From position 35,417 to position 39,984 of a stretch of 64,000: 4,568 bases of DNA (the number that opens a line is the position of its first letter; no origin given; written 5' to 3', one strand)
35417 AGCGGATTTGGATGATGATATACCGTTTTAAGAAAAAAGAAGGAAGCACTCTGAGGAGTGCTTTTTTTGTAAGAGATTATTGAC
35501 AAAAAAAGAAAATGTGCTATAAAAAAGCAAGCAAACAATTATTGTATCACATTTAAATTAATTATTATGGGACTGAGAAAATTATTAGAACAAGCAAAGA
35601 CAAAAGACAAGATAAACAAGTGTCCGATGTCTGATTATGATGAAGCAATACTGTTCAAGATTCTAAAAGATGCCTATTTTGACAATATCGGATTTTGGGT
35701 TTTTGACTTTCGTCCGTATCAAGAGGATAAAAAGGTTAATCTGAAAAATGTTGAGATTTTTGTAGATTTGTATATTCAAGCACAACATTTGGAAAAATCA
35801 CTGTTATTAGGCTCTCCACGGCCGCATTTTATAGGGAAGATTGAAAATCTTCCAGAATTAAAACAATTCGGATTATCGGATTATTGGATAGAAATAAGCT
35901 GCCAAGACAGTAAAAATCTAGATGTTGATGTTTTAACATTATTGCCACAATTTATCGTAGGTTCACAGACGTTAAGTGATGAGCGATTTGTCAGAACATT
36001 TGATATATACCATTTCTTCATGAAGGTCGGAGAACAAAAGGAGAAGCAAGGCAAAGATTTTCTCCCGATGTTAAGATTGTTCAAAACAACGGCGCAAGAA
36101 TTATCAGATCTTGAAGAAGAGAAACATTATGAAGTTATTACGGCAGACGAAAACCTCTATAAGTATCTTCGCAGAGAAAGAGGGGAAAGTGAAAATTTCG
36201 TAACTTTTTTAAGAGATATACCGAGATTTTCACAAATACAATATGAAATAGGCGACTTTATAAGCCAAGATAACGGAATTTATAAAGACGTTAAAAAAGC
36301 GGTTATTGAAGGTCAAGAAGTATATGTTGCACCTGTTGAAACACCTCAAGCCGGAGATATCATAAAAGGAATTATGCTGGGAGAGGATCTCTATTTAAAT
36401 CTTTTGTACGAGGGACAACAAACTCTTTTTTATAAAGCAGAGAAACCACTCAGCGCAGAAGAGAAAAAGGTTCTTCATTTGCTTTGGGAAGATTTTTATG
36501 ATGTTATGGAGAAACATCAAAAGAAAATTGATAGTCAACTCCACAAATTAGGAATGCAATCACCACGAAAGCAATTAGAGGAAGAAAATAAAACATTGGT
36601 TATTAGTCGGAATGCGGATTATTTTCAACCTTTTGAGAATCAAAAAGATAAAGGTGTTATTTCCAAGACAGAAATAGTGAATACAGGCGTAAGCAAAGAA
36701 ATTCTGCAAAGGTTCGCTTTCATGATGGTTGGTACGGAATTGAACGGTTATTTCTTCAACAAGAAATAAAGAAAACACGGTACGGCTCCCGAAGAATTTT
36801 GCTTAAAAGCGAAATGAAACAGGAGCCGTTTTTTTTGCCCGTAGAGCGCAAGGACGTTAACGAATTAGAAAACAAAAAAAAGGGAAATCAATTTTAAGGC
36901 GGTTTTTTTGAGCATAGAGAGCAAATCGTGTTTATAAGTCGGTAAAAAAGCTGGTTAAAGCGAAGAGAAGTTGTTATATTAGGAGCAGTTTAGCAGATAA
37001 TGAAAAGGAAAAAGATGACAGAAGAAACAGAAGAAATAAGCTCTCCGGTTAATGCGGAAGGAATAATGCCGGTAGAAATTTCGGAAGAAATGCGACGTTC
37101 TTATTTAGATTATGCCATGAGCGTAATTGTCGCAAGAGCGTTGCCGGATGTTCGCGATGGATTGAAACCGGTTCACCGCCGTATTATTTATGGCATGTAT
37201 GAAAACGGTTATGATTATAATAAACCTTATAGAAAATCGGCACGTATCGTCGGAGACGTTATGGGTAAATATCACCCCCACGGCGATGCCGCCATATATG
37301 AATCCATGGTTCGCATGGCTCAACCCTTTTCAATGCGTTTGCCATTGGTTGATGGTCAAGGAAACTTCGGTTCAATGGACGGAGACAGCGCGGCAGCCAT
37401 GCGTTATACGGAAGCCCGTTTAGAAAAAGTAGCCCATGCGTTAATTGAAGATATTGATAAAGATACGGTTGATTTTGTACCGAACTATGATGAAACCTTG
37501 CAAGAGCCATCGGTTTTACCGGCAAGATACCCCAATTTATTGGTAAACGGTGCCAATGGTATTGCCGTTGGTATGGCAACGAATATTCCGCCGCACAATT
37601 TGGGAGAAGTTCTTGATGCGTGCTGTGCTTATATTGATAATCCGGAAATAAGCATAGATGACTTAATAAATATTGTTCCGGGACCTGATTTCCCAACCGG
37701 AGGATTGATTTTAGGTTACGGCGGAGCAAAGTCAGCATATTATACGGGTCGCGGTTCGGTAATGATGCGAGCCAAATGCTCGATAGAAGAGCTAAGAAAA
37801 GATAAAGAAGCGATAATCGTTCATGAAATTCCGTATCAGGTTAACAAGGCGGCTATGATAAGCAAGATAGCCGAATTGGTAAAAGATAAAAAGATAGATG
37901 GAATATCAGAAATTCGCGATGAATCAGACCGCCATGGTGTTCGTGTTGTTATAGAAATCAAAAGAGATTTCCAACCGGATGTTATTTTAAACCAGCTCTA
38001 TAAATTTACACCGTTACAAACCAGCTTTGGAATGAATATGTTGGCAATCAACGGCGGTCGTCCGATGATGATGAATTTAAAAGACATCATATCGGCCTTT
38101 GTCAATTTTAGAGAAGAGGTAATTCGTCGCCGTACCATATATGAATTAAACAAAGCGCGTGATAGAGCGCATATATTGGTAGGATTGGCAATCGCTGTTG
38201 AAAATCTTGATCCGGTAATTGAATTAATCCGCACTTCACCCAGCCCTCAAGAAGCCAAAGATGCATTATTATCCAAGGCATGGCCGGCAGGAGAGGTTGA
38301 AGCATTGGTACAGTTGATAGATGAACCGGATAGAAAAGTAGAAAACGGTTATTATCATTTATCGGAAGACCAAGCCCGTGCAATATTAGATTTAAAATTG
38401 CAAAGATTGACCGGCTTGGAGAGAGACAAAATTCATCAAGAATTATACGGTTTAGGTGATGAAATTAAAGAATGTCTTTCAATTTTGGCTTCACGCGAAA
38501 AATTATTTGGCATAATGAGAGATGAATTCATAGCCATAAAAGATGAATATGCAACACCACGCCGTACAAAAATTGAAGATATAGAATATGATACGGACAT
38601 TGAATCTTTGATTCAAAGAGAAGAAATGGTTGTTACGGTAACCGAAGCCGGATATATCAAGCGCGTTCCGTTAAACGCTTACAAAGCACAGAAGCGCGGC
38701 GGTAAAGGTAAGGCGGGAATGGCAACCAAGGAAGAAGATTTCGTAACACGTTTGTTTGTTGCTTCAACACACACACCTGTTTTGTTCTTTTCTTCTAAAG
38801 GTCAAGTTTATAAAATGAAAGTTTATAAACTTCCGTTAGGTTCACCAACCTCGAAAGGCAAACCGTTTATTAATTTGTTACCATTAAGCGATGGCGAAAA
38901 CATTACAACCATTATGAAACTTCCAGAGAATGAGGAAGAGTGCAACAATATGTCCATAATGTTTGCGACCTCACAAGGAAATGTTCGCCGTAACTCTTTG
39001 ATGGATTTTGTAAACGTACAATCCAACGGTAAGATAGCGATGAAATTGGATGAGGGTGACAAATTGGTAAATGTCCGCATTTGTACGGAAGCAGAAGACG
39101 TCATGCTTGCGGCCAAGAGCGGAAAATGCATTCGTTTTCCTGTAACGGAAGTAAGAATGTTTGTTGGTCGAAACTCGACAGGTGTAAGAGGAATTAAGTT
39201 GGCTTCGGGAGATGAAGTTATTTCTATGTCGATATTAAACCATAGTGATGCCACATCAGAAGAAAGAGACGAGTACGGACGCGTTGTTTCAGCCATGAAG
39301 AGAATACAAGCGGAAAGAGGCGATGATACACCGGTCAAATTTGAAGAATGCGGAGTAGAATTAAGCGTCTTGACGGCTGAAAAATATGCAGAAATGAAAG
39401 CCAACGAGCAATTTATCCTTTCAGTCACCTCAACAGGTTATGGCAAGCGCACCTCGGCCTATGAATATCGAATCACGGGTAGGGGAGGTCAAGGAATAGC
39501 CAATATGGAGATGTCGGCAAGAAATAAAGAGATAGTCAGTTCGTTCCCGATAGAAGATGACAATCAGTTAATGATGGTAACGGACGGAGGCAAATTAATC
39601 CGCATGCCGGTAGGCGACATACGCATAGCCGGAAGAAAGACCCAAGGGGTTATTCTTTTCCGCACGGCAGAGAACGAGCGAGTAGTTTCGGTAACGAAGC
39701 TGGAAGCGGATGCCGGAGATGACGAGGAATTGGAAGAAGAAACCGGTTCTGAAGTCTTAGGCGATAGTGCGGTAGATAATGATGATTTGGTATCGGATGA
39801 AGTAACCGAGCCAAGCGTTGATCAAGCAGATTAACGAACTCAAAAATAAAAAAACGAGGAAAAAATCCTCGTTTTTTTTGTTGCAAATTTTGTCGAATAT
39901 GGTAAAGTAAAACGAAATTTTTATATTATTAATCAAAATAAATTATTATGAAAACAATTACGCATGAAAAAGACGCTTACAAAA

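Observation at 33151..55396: Dispersed family of self-contained promoter/leader/ORF/terminator cassettes lacking Shine-Dalgarno sites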

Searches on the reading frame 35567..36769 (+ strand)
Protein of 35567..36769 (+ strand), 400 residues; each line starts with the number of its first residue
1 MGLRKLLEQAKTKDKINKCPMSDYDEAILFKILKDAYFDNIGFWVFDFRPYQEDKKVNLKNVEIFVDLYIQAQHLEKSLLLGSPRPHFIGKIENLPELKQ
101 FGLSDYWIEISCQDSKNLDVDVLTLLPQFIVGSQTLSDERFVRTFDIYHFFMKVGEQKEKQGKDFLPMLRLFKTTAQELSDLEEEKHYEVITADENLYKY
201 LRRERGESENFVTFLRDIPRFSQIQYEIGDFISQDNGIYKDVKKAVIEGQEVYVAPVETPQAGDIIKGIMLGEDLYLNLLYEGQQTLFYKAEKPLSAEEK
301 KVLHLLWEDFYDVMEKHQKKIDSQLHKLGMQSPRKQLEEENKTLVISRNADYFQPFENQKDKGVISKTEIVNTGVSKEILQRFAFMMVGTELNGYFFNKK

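Call 4: search_protein_families(library=pfam, proteins=[window:35567-36769:+], max_evalue=0.01)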
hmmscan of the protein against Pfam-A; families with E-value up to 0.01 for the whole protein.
window:35567-36769:+ (400 aa): 0 families

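Call 5: search_protein_families(library=ncbifam, proteins=[window:35567-36769:+], max_evalue=0.01)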
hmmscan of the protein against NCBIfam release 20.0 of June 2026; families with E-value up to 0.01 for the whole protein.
window:35567-36769:+ (400 aa): 0 families

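Call 19: search_protein_families(library=phrogs, proteins=[window:35567-36769:+], max_evalue=0.01)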
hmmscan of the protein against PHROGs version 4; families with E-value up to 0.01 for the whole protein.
window:35567-36769:+ (400 aa): 0 families

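Call 20: search_protein_families(library=padloc, proteins=[window:35567-36769:+], max_evalue=0.01)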
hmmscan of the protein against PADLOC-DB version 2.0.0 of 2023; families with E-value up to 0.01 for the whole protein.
window:35567-36769:+ (400 aa): 0 families

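Call 37: search_protein_families(library=pfam, proteins=[window:35567-36769:+], max_evalue=10)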
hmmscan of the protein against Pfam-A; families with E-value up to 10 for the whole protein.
window:35567-36769:+ (400 aa): 1 family
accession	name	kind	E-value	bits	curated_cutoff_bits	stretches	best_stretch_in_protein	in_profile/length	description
PF15745.10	AP1AR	-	0.23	11.4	27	1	291-374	35-118/276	AP-1 complex-associated regulatory protein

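Call 54: search_protein_representatives(protein=window:35567-36769:+)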
Query: 400 residues. Proteins with E-value up to 0.001 (for the whole library): 2; up to 1e-10: 2; up to 1e-30: 2. The best 2 are listed.
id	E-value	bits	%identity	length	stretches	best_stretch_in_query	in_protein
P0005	3.3e-243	823.2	92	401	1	1-400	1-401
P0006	1.3e-73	264.9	95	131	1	270-400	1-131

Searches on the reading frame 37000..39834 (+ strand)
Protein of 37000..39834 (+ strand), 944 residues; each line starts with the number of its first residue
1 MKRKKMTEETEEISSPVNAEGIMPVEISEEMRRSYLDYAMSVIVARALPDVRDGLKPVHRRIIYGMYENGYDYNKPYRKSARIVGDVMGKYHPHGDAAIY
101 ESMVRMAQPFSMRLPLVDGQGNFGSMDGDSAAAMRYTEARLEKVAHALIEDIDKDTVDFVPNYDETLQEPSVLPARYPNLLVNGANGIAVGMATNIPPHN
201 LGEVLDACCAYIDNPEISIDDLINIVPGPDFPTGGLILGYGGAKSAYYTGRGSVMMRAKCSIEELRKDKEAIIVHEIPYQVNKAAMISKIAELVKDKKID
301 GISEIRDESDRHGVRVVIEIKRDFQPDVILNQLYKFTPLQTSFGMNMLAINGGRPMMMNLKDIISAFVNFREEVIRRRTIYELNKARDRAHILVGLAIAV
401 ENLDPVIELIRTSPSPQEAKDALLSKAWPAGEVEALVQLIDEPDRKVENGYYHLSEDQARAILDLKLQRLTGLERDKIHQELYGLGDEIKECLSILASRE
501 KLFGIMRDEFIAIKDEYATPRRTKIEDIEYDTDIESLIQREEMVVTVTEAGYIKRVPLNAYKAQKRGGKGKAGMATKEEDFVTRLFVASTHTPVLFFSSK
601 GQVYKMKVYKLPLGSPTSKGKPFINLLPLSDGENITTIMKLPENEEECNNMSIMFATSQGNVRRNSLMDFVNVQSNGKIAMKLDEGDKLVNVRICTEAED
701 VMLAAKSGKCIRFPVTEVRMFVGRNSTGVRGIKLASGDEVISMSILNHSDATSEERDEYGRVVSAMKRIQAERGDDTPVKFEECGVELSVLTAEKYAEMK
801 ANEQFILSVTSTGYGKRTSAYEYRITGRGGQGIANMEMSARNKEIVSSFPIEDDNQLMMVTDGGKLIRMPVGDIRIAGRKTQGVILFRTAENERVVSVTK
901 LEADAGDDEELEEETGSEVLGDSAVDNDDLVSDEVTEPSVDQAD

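Call 7: find_related_loci(query=window:37000-39834:+, collection=genome_contigs, flank=10000)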
Query window:37000-39834:+ (944 aa) in genome_contigs; peptide patterns used: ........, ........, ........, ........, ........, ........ (x = any residue, [..] = any of these).
599 stretches matched a pattern (row limit reached: there are more); 597 encode a relative of the query (tblastn E <= 1e-3); the best 80 are kept; 80 distinct loci.
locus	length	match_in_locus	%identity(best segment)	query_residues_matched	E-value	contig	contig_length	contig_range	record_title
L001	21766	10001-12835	94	1-944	0e+0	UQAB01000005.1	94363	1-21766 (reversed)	uncultured Azospirillum sp. isolate UMGS63 genome assembly, contig: NODE_209_length_94363_cov_9.852905, whole genome sho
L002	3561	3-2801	94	13-944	0e+0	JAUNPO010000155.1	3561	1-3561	MAG: Pseudomonadota bacterium isolate S36M_St_32 NODE_13293_length_3561_cov_6.869367, whole genome shotgun sequence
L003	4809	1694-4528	91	1-944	0e+0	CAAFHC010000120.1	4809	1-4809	MAG TPA_asm: Alphaproteobacteria bacterium, isolate HGM16780, WGS project CAAFHC010000000 data, contig: SRS146812_64_k99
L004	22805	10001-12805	84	3-938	0e+0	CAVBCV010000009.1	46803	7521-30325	Lachnospiraceae bacterium isolate H07603-L1_cleanbin_000017 genome assembly, contig: Spades_H07603-L1_contig_439, whole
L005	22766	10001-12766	83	3-926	0e+0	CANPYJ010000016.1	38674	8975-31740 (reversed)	MAG: uncultured Alphaproteobacteria bacterium isolate Lapin-004__bin38 genome assembly, contig: Lapin-004__NODE_1199_len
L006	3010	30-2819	77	4-937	0e+0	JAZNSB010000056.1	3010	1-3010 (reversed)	MAG: Alphaproteobacteria bacterium isolate T1900044811_TS20190277.MAGScoT_cleanbin_000015 SGB_2787_k141_535236, whole ge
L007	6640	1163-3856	80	5-901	0e+0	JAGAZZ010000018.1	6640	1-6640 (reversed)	MAG: Alphaproteobacteria bacterium isolate RGIG8928 Water_deer_Rectum-1__c142446, whole genome shotgun sequence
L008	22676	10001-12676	79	6-899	0e+0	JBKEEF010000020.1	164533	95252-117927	MAG: Alphaproteobacteria bacterium isolate VLC_001 k251_3259299, whole genome shotgun sequence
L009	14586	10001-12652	80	17-901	0e+0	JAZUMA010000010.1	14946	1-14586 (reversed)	MAG: Alphaproteobacteria bacterium isolate T1900044899_TS20190365.MAGScoT_cleanbin_000002 SGB_3291_k141_336789, whole ge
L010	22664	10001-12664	79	6-901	0e+0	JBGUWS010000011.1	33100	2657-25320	MAG: Alphaproteobacteria bacterium isolate ruminal_MAG_71 ruminal_MAG_71_contig_0011, whole genome shotgun sequence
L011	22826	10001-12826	84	2-944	0e+0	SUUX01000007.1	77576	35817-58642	MAG: Alphaproteobacteria bacterium isolate SIG57 NODE_7962_length_77576_cov_6.717001, whole genome shotgun sequence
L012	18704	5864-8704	85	1-938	0e+0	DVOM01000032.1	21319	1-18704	MAG TPA_asm: Candidatus Scatocola faecigallinarum isolate 2846 CHK22__C171456_L21319_ERR2241687, whole genome shotgun se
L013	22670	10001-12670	67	22-913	0e+0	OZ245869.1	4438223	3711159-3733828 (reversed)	MAG: Rhodospirillaceae bacterium isolate 854fa619-c004-408a-a656-9f0e241f57ae genome assembly, chromosome: 1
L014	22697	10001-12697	66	17-918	0e+0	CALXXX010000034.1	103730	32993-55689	MAG: uncultured Alphaproteobacteria bacterium isolate E27__bin304 genome assembly, contig: E27__k127_2767059, whole geno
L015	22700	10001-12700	64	10-918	0e+0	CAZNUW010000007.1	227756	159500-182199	MAG TPA_asm: uncultured Rhodobacterales bacterium isolate binchicken_co179_390 genome assembly, contig: NODE_237_length_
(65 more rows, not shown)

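Call 19: search_protein_families(library=phrogs, proteins=[L001:9074-9793:+, L005:12955-13302:+, L005:13431-13781:+, L008:7235-7873:-], max_evalue=0.01)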
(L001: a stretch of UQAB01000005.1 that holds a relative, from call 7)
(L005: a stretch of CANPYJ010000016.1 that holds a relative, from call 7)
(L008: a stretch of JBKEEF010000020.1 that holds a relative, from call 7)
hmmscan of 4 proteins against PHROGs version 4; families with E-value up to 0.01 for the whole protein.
L001:9074-9793:+ (239 aa): 0 families

L005:12955-13302:+ (115 aa): 0 families

L005:13431-13781:+ (116 aa): 0 families

L008:7235-7873:- (212 aa): 0 families

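Call 20: search_protein_families(library=padloc, proteins=[L001:9074-9793:+, L005:12955-13302:+, L005:13431-13781:+, L008:7235-7873:-], max_evalue=0.01)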
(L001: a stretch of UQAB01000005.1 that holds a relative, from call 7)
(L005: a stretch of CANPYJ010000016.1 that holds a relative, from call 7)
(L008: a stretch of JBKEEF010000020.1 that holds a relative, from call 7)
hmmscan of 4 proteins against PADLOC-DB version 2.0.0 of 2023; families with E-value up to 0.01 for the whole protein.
L001:9074-9793:+ (239 aa): 0 families

L005:12955-13302:+ (115 aa): 0 families

L005:13431-13781:+ (116 aa): 0 families

L008:7235-7873:- (212 aa): 0 families

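Call 37: search_protein_families(library=pfam, proteins=[L012:10062-10970:+], max_evalue=10)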
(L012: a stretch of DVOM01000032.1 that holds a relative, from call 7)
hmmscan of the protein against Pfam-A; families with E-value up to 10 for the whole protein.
L012:10062-10970:+ (302 aa): 3 families
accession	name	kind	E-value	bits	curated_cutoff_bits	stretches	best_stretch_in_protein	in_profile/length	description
PF02698.23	DUF218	-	1.6e-06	28.5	27.6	1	49-158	17-104/133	DUF218 domain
PF24424.1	FNG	-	0.0011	19.4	27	1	90-194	6-106/146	FNG domain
PF22435.1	MRM3-like_sub_bind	-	0.11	13.3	27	1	76-123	10-57/84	MRM3-like substrate binding domain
